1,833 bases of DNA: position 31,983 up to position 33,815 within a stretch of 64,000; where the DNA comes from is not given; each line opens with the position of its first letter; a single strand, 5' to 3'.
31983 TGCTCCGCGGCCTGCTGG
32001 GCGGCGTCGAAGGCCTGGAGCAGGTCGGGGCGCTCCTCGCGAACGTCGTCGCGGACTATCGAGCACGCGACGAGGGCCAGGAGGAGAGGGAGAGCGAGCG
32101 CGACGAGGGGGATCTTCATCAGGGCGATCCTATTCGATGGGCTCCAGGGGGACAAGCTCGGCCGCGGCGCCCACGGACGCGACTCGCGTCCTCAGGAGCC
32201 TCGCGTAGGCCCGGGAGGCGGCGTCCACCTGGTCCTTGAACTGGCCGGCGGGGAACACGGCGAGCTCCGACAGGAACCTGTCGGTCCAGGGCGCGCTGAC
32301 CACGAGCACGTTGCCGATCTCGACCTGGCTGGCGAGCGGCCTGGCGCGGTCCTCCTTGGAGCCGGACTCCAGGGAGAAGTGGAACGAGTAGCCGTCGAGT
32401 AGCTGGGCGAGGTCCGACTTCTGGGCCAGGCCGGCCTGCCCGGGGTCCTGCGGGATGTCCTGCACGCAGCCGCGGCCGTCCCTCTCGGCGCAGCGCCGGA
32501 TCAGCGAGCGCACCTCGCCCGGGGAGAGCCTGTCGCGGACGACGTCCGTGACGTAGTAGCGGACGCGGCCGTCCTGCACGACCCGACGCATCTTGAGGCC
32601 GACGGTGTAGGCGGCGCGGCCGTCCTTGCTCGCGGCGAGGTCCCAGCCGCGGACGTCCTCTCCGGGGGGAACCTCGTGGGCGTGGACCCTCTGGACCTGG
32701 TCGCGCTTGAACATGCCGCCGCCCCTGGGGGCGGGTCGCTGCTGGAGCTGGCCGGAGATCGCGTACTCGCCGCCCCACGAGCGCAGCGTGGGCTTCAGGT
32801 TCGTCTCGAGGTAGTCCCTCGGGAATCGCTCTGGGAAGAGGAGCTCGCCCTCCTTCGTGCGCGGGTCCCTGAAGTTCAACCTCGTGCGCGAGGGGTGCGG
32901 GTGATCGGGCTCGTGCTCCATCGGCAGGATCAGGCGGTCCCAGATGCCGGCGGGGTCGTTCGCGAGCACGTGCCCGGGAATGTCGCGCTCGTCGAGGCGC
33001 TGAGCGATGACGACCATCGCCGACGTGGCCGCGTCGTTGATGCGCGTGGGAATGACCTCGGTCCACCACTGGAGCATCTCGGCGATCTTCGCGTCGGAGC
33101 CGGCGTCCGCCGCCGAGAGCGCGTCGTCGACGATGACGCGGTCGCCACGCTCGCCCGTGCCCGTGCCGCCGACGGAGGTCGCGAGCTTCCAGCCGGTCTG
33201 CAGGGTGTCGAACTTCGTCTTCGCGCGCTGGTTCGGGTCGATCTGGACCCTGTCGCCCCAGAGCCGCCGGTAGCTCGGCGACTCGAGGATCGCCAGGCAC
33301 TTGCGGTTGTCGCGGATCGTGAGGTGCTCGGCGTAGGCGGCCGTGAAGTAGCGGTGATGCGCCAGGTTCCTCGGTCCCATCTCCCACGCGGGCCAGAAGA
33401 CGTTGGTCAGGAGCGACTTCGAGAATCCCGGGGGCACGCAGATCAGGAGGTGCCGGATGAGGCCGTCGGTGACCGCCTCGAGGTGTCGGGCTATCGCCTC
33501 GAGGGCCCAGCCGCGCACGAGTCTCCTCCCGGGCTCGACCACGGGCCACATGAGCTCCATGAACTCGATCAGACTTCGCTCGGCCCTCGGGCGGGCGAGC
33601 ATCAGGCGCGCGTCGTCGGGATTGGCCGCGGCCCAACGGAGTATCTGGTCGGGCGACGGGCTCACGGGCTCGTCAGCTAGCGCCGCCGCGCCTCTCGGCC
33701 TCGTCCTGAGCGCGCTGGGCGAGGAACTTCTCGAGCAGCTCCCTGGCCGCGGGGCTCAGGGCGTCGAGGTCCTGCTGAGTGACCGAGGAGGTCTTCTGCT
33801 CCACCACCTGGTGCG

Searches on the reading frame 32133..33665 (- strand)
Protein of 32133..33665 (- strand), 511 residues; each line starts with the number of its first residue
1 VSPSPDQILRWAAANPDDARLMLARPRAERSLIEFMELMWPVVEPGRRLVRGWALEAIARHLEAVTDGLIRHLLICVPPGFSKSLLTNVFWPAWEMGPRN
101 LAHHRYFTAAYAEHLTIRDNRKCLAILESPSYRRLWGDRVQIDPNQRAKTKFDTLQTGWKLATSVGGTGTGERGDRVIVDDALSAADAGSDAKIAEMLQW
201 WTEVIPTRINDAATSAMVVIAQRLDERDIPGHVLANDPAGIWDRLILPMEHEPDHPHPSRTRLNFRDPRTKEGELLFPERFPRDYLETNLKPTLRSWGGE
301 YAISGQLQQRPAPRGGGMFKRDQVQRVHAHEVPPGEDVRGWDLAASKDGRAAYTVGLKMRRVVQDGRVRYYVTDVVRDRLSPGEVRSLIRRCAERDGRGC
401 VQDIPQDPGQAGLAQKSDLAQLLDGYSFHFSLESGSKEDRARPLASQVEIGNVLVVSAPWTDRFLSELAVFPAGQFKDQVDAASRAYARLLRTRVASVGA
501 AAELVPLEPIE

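Call 13: search_protein_families(library=phrogs, proteins=[window:32133-33665:-], max_evalue=0.01)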
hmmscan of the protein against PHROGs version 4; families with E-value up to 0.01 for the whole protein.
window:32133-33665:- (511 aa): 6 families
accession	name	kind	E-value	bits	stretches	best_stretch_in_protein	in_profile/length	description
phrog_38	-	head and packaging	8.8e-60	204.2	1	19-498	255-711/760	terminase large subunit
phrog_979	-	head and packaging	1.5e-36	127.3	1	313-496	410-605/642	terminase large subunit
phrog_4758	-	head and packaging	3.7e-27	96.2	1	25-242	13-228/243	terminase large subunit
phrog_12171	-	head and packaging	1e-21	78.1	1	397-494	2-99/110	terminase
phrog_5573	-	head and packaging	9.3e-09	36.1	1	271-485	22-229/250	terminase large subunit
phrog_9453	-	head and packaging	3.4e-08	34.4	1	313-496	7-216/233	terminase large subunit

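Call 14: search_protein_families(library=pfam, proteins=[window:32133-33665:-], max_evalue=0.01)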
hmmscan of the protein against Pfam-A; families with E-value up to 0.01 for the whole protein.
window:32133-33665:- (511 aa): 1 family
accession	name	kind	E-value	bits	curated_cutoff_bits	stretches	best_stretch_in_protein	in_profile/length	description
PF17289.8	Terminase_6C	-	5.2e-10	40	22.6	1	339-488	1-153/155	Terminase RNaseH-like domain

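Call 15: search_dna_similar(query=window:32133-33665:-, collection=phages, mode=protein, max_rows=20)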
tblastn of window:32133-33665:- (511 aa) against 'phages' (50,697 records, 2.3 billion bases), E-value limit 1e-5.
Records with a match: 884; places in all: 885; records where one place covers at least 80% of the query: 133.
Best place of each record, by identity: <60% 884.
By first word of the organism name: Pseudomonas 191; Escherichia 123; Vibrio 86; Salmonella 79; Acinetobacter 47; Klebsiella 41; Helicobacter 37; Erwinia 31; Shigella 21; Microbacterium 17; and 53 more.
By host as written in the record: - 128; Pseudomonas aeruginosa 73; Escherichia coli 35; Helicobacter pylori 29; Pseudomonas aeruginosa PAO1 26; Klebsiella pneumoniae 23; Vibrio cholerae 20; Escherichia coli K-12 MG1655 19; and 264 more.
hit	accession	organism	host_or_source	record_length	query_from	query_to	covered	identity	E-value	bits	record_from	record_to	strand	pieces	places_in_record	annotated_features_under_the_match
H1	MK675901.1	Shewanella phage S0112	Shewanella indica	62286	7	508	98%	44.1%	3e-126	411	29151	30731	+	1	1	terminase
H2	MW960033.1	Rhizobium phage RHph_X3_2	Sinorhizobium americanum X3_2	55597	20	497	94%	43.3%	6e-92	312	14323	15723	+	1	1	terminase large subunit protein | terminase small subunit protein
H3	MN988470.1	Rhizobium phage RHph_TM3_3_9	Rhizobium etli T3_9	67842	20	508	96%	38.6%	1e-73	259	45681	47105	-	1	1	terminase large subunit protein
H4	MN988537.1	Rhizobium phage RHph_TM3_3_10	Rhizobium etli T3_10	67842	20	508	96%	38.6%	1e-73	259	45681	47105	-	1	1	terminase large subunit protein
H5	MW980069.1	Rhizobium phage RHEph19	Rhizobium etli sv. phaseoli N561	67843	20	508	96%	38.6%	1e-73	259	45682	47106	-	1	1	terminase large subunit protein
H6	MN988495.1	Rhizobium phage RHph_TM3_3_13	Rhizobium etli T3_13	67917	20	508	96%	38.6%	1e-73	259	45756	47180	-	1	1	terminase large subunit protein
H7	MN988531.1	Rhizobium phage RHph_Y5A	Rhizobium phaseoli N161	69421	20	508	96%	38.4%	3e-74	261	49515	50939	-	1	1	terminase large subunit protein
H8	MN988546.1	Rhizobium phage RHph_Y2_4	Rhizobium phaseoli Y2_4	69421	20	508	96%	38.4%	3e-74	261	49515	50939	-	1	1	terminase large subunit protein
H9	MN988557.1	Rhizobium phage RHph_Y52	Rhizobium phaseoli IE6794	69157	20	508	96%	38.4%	1e-73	259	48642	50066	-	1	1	terminase large subunit protein | hypothetical protein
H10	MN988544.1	Rhizobium phage RHph_Y21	Rhizobium phaseoli N841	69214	20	508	96%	38.4%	1e-73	259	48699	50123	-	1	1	terminase large subunit protein | hypothetical protein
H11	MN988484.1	Rhizobium phage RHph_Y60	Rhizobium etli TAL182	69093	20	508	96%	36.9%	2e-71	253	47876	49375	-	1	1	terminase large subunit protein | hypothetical protein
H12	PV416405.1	Erythrobacter phage ZS04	Erythrobacter sp. JL475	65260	30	503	93%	36.6%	1e-69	248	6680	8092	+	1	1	terminase large subunit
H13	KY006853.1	Erythrobacter phage vB_EliS_R6L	Erythrobacter litoralis DSM 8509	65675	34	503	92%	36.7%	4e-69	246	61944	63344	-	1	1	terminase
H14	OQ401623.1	Roseobacter phage CRP-901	Roseobacter sp. FZCC0083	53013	19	490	92%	35.2%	6e-69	246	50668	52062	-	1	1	terminase large subunit | terminase small subunit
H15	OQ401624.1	Roseobacter phage CRP-902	Roseobacter sp. FZCC0083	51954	19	490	92%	35.0%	3e-69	247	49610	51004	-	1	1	terminase large subunit | terminase small subunit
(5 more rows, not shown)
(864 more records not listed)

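Call 16: find_related_loci(query=window:32133-33665:-, collection=viral_contigs, flank=6000)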
Query window:32133-33665:- (511 aa) in viral_contigs; peptide patterns used: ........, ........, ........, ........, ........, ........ (x = any residue, [..] = any of these).
16 stretches matched a pattern; 14 encode a relative of the query (tblastn E <= 1e-3); 14 distinct loci.
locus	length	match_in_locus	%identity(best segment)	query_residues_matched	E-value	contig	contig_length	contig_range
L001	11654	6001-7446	46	12-501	3e-123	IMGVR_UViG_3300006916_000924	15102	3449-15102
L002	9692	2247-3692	46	12-501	3e-123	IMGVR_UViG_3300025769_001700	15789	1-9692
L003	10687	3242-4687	46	12-501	3e-123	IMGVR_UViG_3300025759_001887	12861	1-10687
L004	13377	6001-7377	47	23-492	3e-122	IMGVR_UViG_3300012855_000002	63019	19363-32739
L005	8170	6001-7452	45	7-502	1e-120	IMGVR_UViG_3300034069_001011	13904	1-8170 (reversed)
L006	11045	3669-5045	46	23-492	1e-119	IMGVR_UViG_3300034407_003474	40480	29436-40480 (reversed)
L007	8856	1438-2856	45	9-493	3e-118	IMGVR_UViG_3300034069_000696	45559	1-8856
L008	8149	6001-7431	44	14-502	4e-117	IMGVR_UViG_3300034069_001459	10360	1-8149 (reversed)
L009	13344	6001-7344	42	31-494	5e-103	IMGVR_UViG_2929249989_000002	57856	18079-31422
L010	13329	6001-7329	43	30-488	5e-97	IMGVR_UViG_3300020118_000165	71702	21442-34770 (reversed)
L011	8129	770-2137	40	30-500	9e-95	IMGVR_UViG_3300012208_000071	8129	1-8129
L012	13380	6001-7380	38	3-491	2e-90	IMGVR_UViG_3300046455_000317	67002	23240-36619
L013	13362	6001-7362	28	28-491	4e-27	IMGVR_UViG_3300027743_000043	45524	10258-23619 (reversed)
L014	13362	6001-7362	28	28-491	4e-27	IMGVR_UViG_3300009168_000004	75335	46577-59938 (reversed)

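Call 35: find_homologous_proteins(query=window:32133-33665:-, max_evalue=1e-60)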
Query window:32133-33665:- (511 aa): 5527 proteins with E <= 1e-60 among 8000 candidates; the best 120 are listed.
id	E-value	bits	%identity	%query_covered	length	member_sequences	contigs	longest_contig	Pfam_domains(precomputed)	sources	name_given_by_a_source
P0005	0.0e+0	1170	100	100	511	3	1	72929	PF17289.9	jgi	jgi:predicted phage terminase large subunit-like protein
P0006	7.4e-272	921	78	100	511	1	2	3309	PF17289.9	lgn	-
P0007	2.7e-232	790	73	93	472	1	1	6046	PF17289.9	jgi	jgi:predicted phage terminase large subunit-like protein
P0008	2.9e-231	787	70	99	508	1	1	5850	PF17289.9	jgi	-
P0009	6.2e-223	760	68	99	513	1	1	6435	PF17289.9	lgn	-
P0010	1.3e-222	758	66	96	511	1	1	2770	PF17289.9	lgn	-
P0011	1.4e-220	752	53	89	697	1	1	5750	PF17289.9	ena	-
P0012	1.9e-215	735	65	99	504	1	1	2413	PF17289.9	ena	-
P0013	1.4e-209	715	62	98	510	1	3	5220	PF17289.9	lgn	-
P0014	1.1e-207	709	63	99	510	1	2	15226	PF17289.9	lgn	-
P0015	2.7e-206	705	63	99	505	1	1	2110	PF17289.9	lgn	-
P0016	2.8e-206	705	63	97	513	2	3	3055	PF17289.9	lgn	-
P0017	1.7e-204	699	63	98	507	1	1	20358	PF17289.9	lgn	-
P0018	1.1e-192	660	61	83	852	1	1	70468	PF17289.9,PF14528.12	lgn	-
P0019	1.5e-191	656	62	83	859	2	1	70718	PF17289.9,PF14528.12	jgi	-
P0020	2.4e-188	645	62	91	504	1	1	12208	PF17289.9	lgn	-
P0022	4.3e-187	641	60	96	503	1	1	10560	PF17289.9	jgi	jgi:predicted phage terminase large subunit-like protein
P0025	1.7e-183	629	57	98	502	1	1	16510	PF17289.9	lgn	-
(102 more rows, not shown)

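Call 36: find_encoding_contigs(protein=P0007, flank=10000, max_places=3)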
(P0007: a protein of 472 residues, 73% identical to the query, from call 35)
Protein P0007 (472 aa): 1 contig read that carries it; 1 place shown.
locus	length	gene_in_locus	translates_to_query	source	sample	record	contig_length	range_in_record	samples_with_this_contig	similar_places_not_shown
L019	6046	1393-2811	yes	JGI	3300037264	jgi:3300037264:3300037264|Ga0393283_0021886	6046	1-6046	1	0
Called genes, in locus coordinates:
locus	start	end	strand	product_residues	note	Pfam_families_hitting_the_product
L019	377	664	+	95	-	-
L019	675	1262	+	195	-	-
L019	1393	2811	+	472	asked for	PF17289:Terminase_6C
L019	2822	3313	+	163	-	-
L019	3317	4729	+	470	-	PF06074:Portal_Mu, PF04860:Phage_portal (weak), PF06074:Portal_Mu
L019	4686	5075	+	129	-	PF00684:DnaJ_CXXCXGXG (weak), PF15777:Anti-TRAP (faint), PF17302:DUF5351 (faint), PF00684:DnaJ_CXXCXGXG (weak)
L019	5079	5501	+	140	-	-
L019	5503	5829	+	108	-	-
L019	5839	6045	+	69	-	?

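Call 37: find_encoding_contigs(protein=P0008, flank=10000, max_places=3)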
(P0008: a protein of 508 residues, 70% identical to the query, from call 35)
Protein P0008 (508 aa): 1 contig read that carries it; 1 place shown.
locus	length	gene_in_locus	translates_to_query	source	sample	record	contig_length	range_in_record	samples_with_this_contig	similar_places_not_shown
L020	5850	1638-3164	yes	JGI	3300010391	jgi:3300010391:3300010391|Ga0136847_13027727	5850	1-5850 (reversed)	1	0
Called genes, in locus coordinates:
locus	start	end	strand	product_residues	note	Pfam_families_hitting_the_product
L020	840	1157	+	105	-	-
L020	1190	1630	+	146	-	-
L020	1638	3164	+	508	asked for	PF17289:Terminase_6C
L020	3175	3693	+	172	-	-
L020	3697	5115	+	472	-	PF06074:Portal_Mu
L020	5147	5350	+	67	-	-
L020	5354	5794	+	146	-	-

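Call 38: find_encoding_contigs(protein=P0009, flank=10000, max_places=3)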
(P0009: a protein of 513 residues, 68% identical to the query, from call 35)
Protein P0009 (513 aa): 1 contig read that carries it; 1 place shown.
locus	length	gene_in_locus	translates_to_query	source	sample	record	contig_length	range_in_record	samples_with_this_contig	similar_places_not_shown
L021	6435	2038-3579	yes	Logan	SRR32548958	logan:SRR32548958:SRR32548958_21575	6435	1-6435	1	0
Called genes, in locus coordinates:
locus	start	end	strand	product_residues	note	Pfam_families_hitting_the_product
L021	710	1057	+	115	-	-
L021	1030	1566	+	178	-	-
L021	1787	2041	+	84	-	-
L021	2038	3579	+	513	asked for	PF17289:Terminase_6C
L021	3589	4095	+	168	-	-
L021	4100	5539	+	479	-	PF06074:Portal_Mu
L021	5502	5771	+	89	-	-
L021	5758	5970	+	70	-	-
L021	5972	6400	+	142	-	-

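Call 39: find_encoding_contigs(protein=P0006, flank=10000, max_places=3)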
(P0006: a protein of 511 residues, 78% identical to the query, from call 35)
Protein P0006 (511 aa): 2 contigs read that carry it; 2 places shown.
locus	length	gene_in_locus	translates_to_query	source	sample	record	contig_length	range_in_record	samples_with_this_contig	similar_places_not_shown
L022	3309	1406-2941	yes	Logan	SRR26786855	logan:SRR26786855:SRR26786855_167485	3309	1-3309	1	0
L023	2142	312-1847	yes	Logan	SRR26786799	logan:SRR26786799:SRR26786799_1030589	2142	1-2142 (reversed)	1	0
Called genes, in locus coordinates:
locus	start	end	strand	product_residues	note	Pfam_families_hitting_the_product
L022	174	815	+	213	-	-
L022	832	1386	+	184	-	-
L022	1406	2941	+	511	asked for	PF17289:Terminase_6C (weak)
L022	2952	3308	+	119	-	?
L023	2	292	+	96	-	?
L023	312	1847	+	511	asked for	PF17289:Terminase_6C (weak)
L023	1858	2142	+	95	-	?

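Call 41: find_encoding_contigs(protein=P0018, flank=10000, max_places=2)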
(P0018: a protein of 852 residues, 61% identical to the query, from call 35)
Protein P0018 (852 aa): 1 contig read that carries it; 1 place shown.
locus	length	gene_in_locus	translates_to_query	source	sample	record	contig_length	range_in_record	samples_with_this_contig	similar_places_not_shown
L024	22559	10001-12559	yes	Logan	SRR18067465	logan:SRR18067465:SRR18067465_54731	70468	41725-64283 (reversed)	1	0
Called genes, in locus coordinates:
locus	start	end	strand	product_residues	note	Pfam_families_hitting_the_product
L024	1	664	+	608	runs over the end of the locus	-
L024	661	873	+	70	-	-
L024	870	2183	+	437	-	PF00884:Sulfatase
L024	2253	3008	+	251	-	PF00239:Resolvase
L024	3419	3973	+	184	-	-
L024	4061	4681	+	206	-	-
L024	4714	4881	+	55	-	-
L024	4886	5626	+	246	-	-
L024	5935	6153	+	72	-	-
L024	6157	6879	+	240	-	-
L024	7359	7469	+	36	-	-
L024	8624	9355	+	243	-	-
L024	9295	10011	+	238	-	-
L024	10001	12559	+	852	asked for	PF14528:LAGLIDADG_3 (faint), PF17289:Terminase_6C (weak)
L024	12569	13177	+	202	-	-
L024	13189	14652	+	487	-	PF06074:Portal_Mu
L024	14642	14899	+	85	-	-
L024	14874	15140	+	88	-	-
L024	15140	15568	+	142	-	-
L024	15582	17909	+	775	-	-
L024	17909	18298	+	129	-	-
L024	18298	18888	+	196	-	PF20557:DnaT_2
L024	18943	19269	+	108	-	-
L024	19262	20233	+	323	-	PF04233:Phage_Mu_F (faint)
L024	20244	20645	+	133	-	PF14550:Peptidase_S78_2 (weak)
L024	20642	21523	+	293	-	-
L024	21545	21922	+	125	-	PF09956:Phage_cement_2 (weak)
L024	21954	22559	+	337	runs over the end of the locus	-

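Call 42: find_encoding_contigs(protein=P0019, flank=10000, max_places=2)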
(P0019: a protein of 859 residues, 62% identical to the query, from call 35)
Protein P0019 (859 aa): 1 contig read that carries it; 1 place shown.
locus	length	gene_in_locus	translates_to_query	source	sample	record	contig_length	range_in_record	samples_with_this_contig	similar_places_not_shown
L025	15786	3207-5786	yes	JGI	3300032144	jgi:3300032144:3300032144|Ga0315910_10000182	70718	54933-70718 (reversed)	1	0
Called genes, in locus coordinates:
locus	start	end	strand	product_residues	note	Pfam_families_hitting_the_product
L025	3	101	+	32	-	?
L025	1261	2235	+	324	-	-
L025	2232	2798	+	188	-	-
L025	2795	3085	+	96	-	-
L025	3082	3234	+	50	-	-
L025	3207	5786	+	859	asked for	PF14528:LAGLIDADG_3, PF17289:Terminase_6C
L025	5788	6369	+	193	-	-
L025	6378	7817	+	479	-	PF06074:Portal_Mu (weak)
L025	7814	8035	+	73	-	-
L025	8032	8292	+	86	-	-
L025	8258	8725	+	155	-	-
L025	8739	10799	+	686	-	-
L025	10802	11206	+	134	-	-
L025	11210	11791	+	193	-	PF20557:DnaT_2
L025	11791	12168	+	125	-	-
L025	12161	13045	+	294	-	PF04233:Phage_Mu_F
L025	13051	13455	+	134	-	-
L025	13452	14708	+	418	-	-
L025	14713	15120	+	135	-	-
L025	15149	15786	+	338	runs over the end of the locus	-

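Call 43: find_encoding_contigs(protein=P0017, flank=10000, max_places=2)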
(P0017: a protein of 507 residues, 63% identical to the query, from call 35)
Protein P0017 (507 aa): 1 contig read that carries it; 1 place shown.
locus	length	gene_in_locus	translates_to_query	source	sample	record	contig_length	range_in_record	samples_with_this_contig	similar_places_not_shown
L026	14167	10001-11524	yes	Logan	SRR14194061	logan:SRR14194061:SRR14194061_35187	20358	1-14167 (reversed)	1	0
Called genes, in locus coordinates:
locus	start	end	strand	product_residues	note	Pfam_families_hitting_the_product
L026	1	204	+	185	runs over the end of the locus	-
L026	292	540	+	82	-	-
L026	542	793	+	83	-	-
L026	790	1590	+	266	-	-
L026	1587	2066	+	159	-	-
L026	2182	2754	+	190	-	-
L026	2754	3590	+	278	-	-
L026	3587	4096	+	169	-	-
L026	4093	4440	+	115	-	-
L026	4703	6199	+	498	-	-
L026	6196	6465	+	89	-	-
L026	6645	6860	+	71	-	-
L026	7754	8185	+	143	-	-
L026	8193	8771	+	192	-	-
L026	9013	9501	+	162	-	-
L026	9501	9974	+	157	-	-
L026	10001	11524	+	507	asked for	PF17289:Terminase_6C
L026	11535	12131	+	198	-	-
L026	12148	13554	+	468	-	PF06074:Portal_Mu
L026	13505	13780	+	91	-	-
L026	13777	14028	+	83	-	-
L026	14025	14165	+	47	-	?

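Call 44: find_encoding_contigs(protein=P0014, flank=10000, max_places=2)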
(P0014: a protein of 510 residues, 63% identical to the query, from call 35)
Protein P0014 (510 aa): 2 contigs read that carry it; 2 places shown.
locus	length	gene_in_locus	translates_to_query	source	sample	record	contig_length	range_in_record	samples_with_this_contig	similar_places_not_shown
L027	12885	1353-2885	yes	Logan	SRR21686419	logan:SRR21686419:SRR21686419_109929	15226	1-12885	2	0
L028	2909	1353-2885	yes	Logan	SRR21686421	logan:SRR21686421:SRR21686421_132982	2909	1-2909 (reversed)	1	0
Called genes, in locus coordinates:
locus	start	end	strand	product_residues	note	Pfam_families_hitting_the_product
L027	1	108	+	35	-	?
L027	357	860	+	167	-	-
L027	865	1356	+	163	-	-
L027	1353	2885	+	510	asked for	PF17289:Terminase_6C (weak)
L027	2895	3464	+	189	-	-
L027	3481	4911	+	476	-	PF06074:Portal_Mu, PF04860:Phage_portal (weak), PF06074:Portal_Mu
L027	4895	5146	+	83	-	PF00684:DnaJ_CXXCXGXG (weak)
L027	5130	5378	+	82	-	-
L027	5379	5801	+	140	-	-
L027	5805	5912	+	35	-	-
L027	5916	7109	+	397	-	PF00884:Sulfatase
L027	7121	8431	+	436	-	-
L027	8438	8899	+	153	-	-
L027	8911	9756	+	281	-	-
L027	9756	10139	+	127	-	-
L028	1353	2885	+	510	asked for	PF17289:Terminase_6C (weak)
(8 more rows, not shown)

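Call 48: find_related_loci(query=window:32133-33665:-, collection=metagenome_contigs, flank=5000)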
Query window:32133-33665:- (511 aa) in metagenome_contigs; peptide patterns used: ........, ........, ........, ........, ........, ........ (x = any residue, [..] = any of these).
45 stretches matched a pattern; 20 encode a relative of the query (tblastn E <= 1e-3); 20 distinct loci.
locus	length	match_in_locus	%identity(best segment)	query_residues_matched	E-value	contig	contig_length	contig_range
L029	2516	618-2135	52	3-505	7e-168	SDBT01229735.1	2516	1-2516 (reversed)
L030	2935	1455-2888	53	22-492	4e-159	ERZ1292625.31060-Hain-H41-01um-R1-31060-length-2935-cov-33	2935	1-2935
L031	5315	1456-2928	53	22-505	4e-152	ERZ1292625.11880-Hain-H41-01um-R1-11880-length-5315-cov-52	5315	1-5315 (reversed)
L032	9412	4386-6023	47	1-505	6e-150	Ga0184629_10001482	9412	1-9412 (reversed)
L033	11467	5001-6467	50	7-498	1e-146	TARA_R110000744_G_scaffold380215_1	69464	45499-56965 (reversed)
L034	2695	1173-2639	50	7-498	1e-154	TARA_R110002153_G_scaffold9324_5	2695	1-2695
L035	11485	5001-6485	49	1-498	3e-146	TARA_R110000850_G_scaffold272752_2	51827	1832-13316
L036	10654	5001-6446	46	12-501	2e-123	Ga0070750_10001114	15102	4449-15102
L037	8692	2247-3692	46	12-501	2e-123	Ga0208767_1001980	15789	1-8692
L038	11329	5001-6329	43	30-488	4e-97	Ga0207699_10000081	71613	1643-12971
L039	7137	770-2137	40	30-500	7e-95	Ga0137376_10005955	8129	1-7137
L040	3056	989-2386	37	30-498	2e-85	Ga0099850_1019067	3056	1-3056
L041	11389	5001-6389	33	28-497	2e-58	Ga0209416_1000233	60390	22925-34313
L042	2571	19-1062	37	140-492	4e-51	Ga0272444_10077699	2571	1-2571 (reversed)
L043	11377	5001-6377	47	23-492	2e-122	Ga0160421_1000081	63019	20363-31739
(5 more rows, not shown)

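Call 49: find_related_loci(query=window:32133-33665:-, collection=genome_contigs, flank=5000)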
Query window:32133-33665:- (511 aa) in genome_contigs; peptide patterns used: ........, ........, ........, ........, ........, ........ (x = any residue, [..] = any of these).
16 stretches matched a pattern; 1 encode a relative of the query (tblastn E <= 1e-3); 1 distinct loci.
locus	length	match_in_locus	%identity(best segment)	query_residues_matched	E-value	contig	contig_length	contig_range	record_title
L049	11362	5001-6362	28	28-491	3e-28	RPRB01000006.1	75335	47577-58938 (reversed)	MAG: Myxococcaceae bacterium isolate metabat2.71 metabat2.71_Contig_542357, whole genome shotgun sequence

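Call 50: find_encoding_contigs(protein=P0020, flank=10000, max_places=2)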
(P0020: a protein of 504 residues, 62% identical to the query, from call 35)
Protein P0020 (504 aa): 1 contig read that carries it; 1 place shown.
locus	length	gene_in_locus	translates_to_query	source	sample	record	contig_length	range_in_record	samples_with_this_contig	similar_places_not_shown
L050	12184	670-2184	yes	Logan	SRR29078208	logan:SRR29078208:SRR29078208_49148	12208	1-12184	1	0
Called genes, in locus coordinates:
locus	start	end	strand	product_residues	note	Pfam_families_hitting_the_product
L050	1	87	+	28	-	?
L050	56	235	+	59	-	-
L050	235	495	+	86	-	-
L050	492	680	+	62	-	-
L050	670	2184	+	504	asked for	PF17289:Terminase_6C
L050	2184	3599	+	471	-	PF06074:Portal_Mu (weak)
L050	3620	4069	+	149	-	-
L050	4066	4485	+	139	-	PF23140:Gp80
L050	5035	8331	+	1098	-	-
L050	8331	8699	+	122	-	-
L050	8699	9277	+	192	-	PF20557:DnaT_2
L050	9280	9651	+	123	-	-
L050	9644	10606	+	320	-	PF04233:Phage_Mu_F (faint)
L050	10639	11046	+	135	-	-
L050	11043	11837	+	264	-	-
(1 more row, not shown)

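Call 51: find_encoding_contigs(protein=P0022, flank=10000, max_places=2)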
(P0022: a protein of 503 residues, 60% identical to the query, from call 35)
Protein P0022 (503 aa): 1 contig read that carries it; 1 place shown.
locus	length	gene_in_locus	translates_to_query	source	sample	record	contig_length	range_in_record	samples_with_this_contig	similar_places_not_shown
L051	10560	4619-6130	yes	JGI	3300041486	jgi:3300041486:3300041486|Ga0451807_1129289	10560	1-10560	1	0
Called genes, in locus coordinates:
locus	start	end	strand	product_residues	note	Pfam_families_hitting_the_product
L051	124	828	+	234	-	-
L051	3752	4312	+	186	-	-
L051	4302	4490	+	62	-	-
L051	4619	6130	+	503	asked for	PF17289:Terminase_6C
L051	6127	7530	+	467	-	PF06074:Portal_Mu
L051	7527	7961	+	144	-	-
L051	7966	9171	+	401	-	-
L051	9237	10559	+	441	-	?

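Call 52: find_encoding_contigs(protein=P0025, flank=10000, max_places=2)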
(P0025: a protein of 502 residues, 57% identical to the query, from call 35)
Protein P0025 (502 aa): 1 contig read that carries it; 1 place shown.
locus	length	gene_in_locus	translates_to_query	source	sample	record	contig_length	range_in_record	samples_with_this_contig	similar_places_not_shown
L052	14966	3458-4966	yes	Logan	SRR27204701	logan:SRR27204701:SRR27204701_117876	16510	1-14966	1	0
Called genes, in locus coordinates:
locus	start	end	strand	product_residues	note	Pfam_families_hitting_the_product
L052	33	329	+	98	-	-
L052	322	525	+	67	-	-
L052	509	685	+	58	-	-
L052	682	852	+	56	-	-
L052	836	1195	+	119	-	PF02796:HTH_7 (faint)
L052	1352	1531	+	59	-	-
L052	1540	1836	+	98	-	PF02796:HTH_7 (faint), PF13560:HTH_31 (faint), PF13551:HTH_29 (faint), PF13384:HTH_23 (weak)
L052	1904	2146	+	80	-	-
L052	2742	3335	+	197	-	-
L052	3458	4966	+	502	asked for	PF17289:Terminase_6C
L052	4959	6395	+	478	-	PF06074:Portal_Mu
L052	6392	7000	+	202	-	-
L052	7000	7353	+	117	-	-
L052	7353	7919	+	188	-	-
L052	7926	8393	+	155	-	-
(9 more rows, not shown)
